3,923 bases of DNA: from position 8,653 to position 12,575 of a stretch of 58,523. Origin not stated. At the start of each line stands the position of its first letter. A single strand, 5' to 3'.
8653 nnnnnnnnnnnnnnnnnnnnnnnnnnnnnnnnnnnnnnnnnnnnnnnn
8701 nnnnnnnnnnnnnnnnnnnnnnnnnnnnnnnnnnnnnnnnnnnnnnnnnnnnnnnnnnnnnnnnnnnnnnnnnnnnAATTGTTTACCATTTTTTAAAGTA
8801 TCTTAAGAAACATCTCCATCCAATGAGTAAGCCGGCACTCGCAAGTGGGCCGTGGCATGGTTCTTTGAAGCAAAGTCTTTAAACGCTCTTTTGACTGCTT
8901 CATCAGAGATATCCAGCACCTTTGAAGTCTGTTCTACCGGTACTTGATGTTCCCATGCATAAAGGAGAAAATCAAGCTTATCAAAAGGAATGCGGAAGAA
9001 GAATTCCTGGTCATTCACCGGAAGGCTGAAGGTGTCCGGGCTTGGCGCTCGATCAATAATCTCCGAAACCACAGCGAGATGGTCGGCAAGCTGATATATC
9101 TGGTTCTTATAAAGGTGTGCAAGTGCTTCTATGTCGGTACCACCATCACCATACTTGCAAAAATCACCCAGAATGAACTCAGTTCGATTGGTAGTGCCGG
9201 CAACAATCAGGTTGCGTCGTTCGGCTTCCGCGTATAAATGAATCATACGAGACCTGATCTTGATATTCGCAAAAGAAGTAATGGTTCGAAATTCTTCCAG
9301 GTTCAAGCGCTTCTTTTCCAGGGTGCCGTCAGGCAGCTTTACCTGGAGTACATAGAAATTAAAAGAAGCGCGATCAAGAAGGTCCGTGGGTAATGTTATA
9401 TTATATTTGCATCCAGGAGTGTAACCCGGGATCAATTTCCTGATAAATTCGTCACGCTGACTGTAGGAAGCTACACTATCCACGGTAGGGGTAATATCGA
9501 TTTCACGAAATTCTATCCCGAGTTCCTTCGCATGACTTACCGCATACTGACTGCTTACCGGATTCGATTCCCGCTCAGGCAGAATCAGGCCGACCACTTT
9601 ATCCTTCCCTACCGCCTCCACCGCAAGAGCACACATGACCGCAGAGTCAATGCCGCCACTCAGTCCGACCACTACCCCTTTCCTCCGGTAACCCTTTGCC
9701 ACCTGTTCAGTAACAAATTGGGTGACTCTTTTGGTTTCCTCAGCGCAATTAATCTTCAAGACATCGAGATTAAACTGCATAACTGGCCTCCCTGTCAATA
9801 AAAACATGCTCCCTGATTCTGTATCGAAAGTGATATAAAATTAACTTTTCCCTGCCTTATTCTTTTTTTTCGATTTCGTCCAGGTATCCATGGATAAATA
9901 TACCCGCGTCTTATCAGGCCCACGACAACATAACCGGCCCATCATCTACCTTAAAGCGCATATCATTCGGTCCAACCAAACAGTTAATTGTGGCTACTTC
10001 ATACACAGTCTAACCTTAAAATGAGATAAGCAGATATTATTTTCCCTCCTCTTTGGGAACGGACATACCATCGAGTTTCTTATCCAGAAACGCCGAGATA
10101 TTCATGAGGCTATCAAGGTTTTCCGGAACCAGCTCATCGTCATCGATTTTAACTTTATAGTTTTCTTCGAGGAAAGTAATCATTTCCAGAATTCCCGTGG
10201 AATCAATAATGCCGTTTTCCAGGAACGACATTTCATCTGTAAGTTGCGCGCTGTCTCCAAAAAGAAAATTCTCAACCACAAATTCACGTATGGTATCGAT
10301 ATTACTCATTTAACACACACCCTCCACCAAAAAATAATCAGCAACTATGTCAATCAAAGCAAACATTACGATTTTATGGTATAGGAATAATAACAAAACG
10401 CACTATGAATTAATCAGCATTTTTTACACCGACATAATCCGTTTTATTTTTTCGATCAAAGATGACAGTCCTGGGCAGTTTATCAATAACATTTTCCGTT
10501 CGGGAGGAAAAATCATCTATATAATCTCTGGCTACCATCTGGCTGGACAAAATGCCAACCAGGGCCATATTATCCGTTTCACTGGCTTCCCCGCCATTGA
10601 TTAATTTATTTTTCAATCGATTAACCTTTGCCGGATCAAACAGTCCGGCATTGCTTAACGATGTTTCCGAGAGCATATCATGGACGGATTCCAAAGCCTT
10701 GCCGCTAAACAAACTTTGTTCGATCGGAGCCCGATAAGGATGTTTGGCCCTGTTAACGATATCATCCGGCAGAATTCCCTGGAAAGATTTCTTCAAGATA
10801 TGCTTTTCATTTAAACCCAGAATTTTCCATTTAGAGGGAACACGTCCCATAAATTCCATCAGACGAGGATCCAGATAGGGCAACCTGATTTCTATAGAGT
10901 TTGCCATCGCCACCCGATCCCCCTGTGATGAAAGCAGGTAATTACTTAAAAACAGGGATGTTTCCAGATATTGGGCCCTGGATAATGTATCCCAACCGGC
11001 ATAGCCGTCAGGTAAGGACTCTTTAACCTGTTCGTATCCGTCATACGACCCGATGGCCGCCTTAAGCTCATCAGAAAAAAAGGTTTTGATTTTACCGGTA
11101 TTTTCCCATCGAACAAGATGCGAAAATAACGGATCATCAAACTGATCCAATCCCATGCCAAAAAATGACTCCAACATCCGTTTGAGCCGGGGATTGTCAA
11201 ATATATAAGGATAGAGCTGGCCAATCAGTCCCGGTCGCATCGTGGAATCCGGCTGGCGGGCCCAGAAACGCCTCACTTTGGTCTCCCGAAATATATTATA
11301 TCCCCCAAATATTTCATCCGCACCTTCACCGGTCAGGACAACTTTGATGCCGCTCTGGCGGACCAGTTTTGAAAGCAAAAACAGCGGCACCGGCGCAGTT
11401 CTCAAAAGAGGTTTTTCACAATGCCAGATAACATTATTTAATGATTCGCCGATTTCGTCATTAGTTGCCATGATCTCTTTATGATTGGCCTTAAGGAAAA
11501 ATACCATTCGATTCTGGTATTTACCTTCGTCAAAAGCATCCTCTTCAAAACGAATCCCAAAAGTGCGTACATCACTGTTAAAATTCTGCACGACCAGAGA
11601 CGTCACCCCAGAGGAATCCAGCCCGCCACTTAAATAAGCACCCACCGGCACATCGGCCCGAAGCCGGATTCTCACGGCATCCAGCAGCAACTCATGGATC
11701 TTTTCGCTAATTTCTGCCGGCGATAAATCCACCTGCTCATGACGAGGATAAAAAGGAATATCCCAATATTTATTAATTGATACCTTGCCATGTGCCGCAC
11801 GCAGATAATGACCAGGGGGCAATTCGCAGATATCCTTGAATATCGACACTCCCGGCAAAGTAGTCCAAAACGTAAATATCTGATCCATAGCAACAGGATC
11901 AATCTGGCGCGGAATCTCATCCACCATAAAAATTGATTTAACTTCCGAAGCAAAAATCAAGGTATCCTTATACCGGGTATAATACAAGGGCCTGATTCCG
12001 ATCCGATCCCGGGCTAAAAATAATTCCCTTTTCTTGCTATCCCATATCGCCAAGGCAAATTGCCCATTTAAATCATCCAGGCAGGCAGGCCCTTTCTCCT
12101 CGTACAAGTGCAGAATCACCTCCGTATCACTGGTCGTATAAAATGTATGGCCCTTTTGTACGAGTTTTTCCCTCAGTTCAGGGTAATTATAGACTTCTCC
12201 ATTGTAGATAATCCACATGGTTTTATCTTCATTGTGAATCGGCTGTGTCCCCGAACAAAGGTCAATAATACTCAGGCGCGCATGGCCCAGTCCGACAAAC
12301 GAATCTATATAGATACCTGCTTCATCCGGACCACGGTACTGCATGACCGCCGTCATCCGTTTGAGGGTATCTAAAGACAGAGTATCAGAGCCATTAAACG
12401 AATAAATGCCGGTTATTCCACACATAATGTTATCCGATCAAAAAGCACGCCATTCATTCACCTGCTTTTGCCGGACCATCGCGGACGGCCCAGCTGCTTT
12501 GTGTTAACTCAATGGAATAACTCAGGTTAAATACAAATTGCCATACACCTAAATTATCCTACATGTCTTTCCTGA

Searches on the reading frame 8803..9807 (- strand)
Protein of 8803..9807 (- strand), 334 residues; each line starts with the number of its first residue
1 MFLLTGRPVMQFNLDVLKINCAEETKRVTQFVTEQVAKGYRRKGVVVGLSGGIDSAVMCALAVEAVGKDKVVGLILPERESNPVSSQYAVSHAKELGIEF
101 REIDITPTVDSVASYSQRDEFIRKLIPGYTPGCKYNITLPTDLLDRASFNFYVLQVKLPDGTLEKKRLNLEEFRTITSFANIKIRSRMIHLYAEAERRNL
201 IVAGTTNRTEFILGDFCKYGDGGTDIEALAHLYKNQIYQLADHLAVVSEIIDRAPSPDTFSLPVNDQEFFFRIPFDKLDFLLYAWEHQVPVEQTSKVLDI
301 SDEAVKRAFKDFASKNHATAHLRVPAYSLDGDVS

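Call 5: search_protein_families(library=pfam, proteins=[window:8803-9807:-], max_evalue=0.01)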
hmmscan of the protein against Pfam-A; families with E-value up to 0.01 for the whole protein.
window:8803-9807:- (334 aa): 3 families
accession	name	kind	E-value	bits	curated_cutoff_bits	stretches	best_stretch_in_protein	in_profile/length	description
PF02540.23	NAD_synthase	-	2.4e-50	171.4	21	2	172-317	94-237/242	NAD synthase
PF03054.22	tRNA_Me_trans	-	0.0033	17.5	20.6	1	45-105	3-72/202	tRNA methyl transferase HUP domain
PF06508.19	QueC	-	0.0033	17.4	22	0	45-106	2-61/210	Queuosine biosynthesis protein QueC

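Call 6: search_protein_families(library=ncbifam, proteins=[window:8803-9807:-], max_evalue=0.01)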
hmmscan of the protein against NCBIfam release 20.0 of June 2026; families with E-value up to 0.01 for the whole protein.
window:8803-9807:- (334 aa): 15 families
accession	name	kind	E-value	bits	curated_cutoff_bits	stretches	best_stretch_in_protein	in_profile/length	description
NF002048.0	PRK00876.1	subfamily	2.2e-108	362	313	1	10-327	5-321/330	NAD(+) synthase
NF010587.0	PRK13980.1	equivalog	1.9e-58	197.8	255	2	177-317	111-250/267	NAD+ synthase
TIGR00552.1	nadE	equivalog_domain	7.2e-49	166.3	63.65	2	121-310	51-237/251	NAD(+) synthase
NF001979.1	PRK00768.1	equivalog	1.5e-26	93.5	250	2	180-297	133-249/266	NAD(+) synthase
NF010588.0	PRK13981.1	equivalog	1.7e-25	89.5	479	2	41-113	284-356/546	NAD+ synthase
NF002730.0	PRK02628.1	equivalog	1.5e-09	36.6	473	1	40-222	357-495/677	NAD(+) synthase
NF000848.1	PRK00074.1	equivalog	6.6e-09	34.9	400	1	11-74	182-245/512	glutamine-hydrolyzing GMP synthase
TIGR00268.2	TIGR00268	equivalog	8.6e-08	31.8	150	1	43-106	14-77/259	ATP-dependent sacrificial sulfur transferase LarE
TIGR00884.1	guaA_Cterm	equivalog_domain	1e-06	28.3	338.75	1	35-70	9-44/310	glutamine-hydrolyzing GMP synthase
NF001138.1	PRK00143.1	equivalog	4.7e-05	22.5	284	1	45-108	2-71/345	tRNA 2-thiouridine(34) synthase MnmA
TIGR01536.1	asn_synth_AEB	equivalog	0.0012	17.9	267.1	1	21-107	230-317/517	asparagine synthase (glutamine-hydrolyzing)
TIGR00364.1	TIGR00364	equivalog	0.0021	17.6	150.3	0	46-106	2-60/201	7-cyano-7-deazaguanine synthase QueC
NF011258.0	PRK14664.1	equivalog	0.0023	17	680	1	41-112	4-70/362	tRNA 2-thiouridine(34) synthase MnmA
NF006351.0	PRK08576.1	equivalog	0.0038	15.9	290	1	23-102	215-292/436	hypothetical protein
NF010367.0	PRK13795.1-2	equivalog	0.0049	15.4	456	1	23-104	225-302/584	hypothetical protein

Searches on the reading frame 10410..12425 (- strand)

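Call 5: search_protein_families(library=pfam, proteins=[window:10410-12425:-], max_evalue=0.01)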
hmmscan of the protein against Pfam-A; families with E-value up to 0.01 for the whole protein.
window:10410-12425:- (671 aa): 4 families
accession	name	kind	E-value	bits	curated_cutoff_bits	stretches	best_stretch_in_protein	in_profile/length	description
PF00733.27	Asn_synthase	-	5.5e-85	286.6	21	1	243-623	2-346/354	Asparagine synthase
PF13537.11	GATase_7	-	7.5e-48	162.1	25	1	48-165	1-121/123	Glutamine amidotransferase domain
PF13522.11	GATase_6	-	1.4e-43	148.5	27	1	33-161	1-130/130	Glutamine amidotransferase domain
PF12481.13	DUF3700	-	0.00048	20.1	27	1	115-161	125-171/228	Aluminium induced protein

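Call 6: search_protein_families(library=ncbifam, proteins=[window:10410-12425:-], max_evalue=0.01)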
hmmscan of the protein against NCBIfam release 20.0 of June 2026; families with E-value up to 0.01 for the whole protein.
window:10410-12425:- (671 aa): 9 families
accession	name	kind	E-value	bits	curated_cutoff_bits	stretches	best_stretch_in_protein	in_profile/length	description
TIGR01536.1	asn_synth_AEB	equivalog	7.1e-154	513.6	267.1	1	2-564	1-517/517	asparagine synthase (glutamine-hydrolyzing)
TIGR03108.1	eps_aminotran_1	hypoth_equivalog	4e-141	471.8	816.9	1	1-608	1-604/628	XrtA/PEP-CTERM system amidotransferase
TIGR03104.1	trio_amidotrans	equivalog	3.1e-111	372.4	570.1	2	1-380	1-384/589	N-acetylglutaminylglutamine amidotransferase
NF006949.0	PRK09431.1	equivalog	2.2e-106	356.6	499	3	1-168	1-168/554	asparagine synthase B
NF033535.1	lass_lactam_cya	exception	5.4e-81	273.1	525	2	1-389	1-393/668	lasso peptide isopeptide bond-forming cyclase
NF033561.1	macrolact_Ik_Al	subfamily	1.4e-17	63.5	300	2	130-294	88-247/561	albusnodin/ikarugamycin family macrolactam cyclase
NF001484.0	PRK00331.1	subfamily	9.7e-15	54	381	1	60-166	85-199/601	isomerizing glutamine--fructose-6-phosphate transaminase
TIGR01134.1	purF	equivalog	6e-14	52.2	350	1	43-178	65-212/432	amidophosphoribosyltransferase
TIGR01135.1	glmS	equivalog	4.5e-12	45.3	418.05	1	44-166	66-198/607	glutamine--fructose-6-phosphate transaminase (isomerizing)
